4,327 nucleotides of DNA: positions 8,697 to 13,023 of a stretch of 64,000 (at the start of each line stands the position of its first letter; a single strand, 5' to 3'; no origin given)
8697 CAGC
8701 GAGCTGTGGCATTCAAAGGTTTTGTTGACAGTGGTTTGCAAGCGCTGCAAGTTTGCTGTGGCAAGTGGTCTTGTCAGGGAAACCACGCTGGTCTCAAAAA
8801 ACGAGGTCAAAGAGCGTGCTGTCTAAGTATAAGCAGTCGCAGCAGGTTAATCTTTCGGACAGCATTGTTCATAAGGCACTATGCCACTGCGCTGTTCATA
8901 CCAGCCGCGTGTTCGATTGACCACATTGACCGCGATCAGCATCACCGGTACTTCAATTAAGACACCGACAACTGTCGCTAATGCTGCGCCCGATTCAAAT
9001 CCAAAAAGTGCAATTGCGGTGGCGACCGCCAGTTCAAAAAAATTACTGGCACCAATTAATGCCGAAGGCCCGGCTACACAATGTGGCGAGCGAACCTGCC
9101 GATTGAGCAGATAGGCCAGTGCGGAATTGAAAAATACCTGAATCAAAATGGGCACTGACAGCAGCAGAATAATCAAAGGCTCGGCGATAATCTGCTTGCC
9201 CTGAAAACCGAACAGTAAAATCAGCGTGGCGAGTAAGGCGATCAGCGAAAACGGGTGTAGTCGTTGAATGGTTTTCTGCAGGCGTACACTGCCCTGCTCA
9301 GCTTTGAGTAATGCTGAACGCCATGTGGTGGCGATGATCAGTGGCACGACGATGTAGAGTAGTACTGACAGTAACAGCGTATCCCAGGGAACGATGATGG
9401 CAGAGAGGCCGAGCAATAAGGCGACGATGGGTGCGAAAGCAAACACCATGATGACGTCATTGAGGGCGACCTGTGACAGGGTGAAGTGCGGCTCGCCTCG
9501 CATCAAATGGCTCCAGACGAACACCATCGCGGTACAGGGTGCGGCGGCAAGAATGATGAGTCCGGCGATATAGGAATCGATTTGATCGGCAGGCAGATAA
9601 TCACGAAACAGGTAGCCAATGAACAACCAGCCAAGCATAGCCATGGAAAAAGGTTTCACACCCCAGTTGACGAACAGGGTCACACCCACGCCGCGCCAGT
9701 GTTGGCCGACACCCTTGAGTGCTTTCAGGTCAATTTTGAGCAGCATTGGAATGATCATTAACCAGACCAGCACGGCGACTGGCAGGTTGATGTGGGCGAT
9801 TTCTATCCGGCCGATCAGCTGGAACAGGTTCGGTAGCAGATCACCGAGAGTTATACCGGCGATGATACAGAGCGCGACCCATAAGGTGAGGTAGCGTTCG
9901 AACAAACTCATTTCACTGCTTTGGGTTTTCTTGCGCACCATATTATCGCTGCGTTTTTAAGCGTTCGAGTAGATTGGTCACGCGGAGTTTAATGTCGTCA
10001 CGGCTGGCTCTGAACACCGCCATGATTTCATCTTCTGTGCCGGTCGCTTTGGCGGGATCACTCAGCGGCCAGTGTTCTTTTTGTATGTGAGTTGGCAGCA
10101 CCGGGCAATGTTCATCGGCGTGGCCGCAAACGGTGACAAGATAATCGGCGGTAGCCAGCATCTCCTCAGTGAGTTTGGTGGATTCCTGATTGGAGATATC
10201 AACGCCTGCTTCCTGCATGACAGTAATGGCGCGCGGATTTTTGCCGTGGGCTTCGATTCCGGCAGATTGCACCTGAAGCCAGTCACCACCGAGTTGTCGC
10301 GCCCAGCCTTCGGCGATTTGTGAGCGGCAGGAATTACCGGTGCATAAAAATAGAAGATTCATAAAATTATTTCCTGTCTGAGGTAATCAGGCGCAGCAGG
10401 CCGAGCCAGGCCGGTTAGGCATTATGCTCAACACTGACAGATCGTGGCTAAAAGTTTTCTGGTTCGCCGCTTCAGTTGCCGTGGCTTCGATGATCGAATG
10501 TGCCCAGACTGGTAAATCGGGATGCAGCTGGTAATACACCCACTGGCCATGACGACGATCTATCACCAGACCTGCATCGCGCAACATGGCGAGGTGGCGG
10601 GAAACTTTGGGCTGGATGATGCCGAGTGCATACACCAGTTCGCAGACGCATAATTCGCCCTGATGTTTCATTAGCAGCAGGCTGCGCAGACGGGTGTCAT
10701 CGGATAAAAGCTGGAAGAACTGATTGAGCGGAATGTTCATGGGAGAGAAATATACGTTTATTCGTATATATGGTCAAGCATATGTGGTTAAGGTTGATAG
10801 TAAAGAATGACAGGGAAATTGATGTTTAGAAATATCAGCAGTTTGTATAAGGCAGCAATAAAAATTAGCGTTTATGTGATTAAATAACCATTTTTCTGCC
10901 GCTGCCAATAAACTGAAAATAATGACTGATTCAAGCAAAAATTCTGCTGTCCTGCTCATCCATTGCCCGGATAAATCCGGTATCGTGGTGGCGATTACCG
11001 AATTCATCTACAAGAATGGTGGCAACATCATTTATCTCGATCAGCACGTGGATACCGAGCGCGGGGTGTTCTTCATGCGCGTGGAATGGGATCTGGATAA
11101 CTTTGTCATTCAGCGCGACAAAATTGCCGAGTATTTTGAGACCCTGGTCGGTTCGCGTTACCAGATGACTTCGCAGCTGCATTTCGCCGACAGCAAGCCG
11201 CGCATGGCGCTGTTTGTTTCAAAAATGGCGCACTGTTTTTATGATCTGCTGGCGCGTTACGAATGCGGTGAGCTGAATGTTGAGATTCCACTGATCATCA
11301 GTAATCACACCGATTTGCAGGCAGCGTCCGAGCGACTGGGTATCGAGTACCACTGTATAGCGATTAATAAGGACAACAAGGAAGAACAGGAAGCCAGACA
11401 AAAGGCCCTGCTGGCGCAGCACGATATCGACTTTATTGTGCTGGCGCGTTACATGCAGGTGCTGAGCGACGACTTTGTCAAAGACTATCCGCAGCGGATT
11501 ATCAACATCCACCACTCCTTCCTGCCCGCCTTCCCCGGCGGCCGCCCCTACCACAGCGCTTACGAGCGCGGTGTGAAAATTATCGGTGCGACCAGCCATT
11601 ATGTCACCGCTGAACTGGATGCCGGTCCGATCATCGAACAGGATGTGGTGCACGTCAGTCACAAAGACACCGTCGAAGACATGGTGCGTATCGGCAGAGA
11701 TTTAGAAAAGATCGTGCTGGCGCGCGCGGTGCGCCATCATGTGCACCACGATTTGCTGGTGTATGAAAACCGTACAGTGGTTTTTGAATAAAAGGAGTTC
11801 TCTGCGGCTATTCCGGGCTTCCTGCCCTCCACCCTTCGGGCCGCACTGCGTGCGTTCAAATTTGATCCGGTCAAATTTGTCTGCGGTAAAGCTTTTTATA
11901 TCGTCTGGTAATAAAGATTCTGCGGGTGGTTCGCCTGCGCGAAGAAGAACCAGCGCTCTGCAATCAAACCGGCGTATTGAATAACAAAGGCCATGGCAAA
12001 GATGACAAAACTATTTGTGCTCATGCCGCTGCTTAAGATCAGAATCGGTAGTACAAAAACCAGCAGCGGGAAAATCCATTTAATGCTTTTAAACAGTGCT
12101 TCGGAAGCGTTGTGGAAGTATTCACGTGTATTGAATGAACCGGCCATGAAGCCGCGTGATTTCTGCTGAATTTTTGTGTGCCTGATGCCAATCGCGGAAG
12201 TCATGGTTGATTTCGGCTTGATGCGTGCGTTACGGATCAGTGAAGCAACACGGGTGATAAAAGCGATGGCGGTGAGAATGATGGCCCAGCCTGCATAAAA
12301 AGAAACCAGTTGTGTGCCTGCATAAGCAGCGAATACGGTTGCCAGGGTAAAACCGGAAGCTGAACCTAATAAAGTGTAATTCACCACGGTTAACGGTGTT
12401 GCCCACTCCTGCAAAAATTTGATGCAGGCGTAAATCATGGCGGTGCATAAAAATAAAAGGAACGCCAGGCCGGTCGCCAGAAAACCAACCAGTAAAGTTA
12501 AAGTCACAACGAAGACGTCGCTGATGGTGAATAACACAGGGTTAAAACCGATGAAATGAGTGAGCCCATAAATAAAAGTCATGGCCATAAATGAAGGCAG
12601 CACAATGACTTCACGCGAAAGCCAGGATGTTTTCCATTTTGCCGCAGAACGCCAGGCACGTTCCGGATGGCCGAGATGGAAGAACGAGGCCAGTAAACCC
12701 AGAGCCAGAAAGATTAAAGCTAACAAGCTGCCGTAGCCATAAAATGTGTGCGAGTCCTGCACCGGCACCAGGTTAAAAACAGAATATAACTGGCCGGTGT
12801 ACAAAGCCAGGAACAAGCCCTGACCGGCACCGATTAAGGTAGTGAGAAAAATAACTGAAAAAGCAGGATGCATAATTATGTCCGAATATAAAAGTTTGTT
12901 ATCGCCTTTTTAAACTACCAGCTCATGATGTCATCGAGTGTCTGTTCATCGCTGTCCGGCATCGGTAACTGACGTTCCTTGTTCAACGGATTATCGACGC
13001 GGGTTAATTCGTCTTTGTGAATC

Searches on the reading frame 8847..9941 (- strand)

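Call 79: search_protein_families(library=pfam, proteins=[window:8847-9941:-], max_evalue=0.00001)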
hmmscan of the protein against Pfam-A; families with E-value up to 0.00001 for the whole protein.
window:8847-9941:- (364 aa): 1 family
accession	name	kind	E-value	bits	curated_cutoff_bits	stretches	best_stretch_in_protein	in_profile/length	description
PF01758.21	SBF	-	2e-30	106.4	24.3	1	57-253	2-190/191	Sodium Bile acid symporter family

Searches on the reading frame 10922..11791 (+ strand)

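Call 79: search_protein_families(library=pfam, proteins=[window:10922-11791:+], max_evalue=0.00001)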
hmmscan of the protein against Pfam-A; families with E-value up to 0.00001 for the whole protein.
window:10922-11791:+ (289 aa): 2 families
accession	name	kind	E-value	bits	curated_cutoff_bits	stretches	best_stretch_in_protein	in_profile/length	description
PF00551.24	Formyl_trans_N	-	1.3e-40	139.5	26.1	1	94-270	2-181/181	Formyl transferase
PF01842.31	ACT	-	9.3e-08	32.2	27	1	10-54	2-48/66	ACT domain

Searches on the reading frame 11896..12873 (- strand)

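Call 79: search_protein_families(library=pfam, proteins=[window:11896-12873:-], max_evalue=0.00001)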
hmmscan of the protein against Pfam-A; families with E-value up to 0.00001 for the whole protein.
window:11896-12873:- (325 aa): 1 family
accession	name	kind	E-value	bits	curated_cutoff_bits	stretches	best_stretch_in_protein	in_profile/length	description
PF04976.17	DmsC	-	3.2e-12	46.9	22.3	1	4-222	7-190/275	DMSO reductase anchor subunit (DmsC)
